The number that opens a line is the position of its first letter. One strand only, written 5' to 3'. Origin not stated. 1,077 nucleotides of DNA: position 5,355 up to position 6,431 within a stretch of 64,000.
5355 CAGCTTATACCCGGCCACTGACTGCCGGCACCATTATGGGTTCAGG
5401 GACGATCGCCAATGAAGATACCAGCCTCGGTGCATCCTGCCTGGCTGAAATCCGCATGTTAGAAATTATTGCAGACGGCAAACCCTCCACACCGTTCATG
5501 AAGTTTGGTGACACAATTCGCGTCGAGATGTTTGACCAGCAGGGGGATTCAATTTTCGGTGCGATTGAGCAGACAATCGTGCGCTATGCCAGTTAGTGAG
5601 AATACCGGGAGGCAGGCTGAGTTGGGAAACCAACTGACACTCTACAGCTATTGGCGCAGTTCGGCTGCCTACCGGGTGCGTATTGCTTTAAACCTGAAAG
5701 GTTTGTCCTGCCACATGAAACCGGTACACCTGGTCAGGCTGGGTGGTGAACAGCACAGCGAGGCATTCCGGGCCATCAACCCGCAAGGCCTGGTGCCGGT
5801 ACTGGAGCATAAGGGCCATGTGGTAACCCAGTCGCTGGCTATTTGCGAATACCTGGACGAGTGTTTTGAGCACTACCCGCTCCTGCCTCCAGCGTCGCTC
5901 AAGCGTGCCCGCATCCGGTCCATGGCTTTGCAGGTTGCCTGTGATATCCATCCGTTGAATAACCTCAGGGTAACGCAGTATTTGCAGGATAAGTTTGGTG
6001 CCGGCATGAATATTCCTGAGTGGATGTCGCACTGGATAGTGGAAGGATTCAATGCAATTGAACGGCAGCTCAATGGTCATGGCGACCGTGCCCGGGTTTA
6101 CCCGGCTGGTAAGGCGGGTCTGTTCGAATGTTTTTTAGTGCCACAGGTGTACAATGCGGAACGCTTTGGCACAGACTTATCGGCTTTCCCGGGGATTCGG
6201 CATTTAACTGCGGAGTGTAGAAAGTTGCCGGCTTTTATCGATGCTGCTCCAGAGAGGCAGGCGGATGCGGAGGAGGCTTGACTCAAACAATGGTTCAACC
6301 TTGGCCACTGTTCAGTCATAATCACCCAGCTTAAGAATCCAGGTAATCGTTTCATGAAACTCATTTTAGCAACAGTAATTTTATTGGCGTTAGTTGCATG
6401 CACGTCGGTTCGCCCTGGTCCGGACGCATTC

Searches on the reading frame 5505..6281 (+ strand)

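Call 68: search_protein_families(library=pfam, proteins=[window:5505-6281:+], max_evalue=0.00001)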
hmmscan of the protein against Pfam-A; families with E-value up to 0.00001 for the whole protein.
window:5505-6281:+ (258 aa): 3 families
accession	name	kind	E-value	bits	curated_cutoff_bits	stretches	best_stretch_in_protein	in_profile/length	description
PF02798.26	GST_N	-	9.5e-17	61.5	20.9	1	43-119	2-76/76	Glutathione S-transferase, N-terminal domain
PF13417.12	GST_N_3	-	1.6e-16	60.8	22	1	46-122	1-72/75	Glutathione S-transferase, N-terminal domain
PF13409.12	GST_N_2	-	1.5e-15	58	25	1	52-119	2-69/70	Glutathione S-transferase, N-terminal domain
